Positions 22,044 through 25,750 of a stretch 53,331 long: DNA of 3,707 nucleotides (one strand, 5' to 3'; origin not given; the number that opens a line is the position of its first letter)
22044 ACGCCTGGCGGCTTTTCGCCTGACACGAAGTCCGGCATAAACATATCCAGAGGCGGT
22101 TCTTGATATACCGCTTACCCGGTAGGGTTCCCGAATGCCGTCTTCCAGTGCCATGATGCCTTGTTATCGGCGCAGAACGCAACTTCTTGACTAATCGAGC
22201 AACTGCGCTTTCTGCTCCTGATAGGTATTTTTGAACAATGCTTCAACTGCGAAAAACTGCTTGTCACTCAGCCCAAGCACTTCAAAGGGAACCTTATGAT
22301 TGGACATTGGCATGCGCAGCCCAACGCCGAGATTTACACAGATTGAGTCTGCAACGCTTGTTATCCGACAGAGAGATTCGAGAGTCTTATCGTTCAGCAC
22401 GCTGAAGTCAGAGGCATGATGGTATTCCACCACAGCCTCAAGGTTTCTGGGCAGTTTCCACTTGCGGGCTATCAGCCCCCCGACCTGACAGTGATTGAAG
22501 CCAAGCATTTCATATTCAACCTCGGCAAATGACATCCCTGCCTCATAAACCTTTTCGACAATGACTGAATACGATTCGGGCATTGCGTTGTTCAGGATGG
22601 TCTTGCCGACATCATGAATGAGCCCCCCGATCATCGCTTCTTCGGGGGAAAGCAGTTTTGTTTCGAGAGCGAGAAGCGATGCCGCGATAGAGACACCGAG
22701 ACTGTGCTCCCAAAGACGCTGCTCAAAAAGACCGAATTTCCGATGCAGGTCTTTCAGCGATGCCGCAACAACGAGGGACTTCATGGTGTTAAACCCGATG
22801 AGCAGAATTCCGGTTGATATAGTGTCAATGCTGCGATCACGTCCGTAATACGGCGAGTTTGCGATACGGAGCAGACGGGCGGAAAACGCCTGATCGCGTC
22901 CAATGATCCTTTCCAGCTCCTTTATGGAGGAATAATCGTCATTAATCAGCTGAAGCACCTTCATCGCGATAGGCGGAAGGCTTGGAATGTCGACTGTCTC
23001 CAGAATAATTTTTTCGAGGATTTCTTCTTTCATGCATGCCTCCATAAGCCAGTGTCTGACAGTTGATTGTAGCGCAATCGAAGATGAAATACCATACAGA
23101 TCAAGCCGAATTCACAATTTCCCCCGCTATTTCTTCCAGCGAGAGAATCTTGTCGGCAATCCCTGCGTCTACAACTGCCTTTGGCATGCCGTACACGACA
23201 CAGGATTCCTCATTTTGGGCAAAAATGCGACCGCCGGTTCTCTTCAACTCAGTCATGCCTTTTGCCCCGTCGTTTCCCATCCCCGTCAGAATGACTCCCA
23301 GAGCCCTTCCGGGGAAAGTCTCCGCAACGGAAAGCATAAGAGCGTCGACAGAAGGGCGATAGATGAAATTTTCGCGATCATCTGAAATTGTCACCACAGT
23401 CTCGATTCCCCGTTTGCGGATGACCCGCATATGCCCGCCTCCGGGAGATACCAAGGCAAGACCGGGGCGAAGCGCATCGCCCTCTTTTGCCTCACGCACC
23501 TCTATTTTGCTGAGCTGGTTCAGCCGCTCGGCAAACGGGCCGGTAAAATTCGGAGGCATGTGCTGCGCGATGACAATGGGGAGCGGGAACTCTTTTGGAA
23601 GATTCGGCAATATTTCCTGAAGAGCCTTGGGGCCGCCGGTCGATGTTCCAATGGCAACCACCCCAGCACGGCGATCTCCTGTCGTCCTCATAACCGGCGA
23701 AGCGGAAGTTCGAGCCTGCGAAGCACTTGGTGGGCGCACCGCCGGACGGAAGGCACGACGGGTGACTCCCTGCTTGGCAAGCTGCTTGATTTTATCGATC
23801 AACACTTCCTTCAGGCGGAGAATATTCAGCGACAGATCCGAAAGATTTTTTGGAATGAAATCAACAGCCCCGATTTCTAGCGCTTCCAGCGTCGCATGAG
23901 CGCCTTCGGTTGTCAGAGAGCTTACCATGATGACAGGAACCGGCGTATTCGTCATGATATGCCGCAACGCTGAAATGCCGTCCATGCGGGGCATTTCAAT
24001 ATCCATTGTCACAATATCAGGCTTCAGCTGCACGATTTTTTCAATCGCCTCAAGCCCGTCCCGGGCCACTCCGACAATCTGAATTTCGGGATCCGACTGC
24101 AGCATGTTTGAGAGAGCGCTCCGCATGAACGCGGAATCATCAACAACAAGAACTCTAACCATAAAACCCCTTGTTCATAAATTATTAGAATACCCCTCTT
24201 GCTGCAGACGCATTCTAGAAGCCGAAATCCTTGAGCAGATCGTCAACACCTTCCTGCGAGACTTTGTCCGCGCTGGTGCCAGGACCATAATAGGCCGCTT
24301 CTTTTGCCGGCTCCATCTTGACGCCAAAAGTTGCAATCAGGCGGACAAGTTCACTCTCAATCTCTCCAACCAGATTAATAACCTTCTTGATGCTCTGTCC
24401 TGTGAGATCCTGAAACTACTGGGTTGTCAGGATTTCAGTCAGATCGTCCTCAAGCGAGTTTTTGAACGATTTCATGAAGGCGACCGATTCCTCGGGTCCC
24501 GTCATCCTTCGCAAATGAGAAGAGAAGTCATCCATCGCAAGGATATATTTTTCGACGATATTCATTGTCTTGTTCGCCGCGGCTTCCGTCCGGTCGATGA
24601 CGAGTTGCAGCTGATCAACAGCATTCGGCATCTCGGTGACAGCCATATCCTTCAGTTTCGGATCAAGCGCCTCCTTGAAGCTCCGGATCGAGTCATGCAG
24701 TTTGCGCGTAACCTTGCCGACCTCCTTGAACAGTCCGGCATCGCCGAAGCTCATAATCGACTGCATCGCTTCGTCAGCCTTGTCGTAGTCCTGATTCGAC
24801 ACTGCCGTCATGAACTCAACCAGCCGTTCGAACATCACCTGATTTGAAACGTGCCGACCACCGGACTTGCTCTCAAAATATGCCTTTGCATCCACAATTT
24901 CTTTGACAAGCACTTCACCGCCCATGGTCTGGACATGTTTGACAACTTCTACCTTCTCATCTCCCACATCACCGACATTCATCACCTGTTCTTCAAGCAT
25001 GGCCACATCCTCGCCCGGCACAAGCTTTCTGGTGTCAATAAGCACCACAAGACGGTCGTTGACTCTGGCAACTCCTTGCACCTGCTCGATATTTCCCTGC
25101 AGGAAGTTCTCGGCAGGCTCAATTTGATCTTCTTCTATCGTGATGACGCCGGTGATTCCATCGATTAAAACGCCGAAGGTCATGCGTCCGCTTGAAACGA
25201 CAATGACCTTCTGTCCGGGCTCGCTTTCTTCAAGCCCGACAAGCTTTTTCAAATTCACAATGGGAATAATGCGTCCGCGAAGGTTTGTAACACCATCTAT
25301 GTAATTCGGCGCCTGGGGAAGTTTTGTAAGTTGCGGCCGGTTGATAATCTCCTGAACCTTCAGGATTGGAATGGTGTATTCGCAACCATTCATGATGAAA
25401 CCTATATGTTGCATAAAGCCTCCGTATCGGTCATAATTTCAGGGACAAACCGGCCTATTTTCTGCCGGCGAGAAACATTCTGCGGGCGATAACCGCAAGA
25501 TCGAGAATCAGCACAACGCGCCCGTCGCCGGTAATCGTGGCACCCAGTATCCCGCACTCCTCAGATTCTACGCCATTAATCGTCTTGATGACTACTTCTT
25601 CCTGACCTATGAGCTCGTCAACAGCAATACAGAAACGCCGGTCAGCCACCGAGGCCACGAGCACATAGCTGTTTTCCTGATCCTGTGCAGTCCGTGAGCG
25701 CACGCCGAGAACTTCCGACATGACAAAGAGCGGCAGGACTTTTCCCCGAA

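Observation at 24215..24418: In-frame TAG sits three codons before the CheZ catalytic motif, and the downstream 66 codons are perfectly conserved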

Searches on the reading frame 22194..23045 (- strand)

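Call 21: search_protein_families(library=pfam, proteins=[window:22194-23045:-], max_evalue=0.001)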
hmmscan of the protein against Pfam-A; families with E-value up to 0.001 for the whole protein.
window:22194-23045:- (284 aa): 2 families
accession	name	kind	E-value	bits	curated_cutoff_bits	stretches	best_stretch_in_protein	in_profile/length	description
PF08668.18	HDOD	-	1.3e-56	191.7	22.9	1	20-211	1-195/196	HDOD domain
PF01966.28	HD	-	4.3e-09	37.1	22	1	112-235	2-113/116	HD domain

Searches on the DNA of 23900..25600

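Call 35: search_rna_families(source=window, start=23900, end=25600, threshold=evalue, max_evalue=1)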
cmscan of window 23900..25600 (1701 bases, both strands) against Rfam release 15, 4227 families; matches with E-value up to 1: 2.
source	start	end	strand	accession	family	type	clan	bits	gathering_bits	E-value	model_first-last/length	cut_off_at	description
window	25131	25151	-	RF01111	SBWMV2_UPD-PKk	Cis-reg;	-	19.9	35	0.94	1-21/21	no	Pseudoknot of upstream pseudoknot domain (UPD) of the 3'UTR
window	23955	24019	-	RF00342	snoZ40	Gene; snRNA; snoRNA; CD-box;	-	19.8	50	0.78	1-73/73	no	Small nucleolar RNA Z40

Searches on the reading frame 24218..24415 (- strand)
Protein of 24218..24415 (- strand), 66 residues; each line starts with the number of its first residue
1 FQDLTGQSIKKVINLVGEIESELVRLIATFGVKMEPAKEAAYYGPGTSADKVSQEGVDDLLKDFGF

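Call 6: search_protein_families(library=pfam, proteins=[window:24218-24415:-], max_evalue=0.01)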
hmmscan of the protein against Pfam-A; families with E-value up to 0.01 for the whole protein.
seq(66 aa): 1 family
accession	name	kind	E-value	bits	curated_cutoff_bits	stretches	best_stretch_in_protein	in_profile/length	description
PF04344.18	CheZ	-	2e-14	54.4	30.7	1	1-66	127-203/203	Chemotaxis phosphatase, CheZ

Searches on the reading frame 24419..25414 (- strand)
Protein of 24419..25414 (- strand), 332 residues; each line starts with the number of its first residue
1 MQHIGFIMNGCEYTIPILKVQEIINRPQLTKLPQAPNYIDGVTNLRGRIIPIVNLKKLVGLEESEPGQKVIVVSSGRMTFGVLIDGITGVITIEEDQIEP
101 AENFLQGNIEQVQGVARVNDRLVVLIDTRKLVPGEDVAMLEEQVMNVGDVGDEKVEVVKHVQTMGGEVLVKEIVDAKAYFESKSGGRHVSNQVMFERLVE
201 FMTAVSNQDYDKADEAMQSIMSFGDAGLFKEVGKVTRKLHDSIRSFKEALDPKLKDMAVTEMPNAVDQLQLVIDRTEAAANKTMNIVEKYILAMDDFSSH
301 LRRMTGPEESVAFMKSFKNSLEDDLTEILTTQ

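Call 6: search_protein_families(library=pfam, proteins=[window:24419-25414:-], max_evalue=0.01)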
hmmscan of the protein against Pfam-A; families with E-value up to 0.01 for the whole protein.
seq(332 aa): 2 families
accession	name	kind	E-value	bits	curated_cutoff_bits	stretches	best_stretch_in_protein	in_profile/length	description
PF01584.24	CheW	-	5.4e-33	114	23.5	1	3-132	2-134/138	CheW-like domain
PF04344.18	CheZ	-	2.4e-16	60.7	30.7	1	228-305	3-77/203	Chemotaxis phosphatase, CheZ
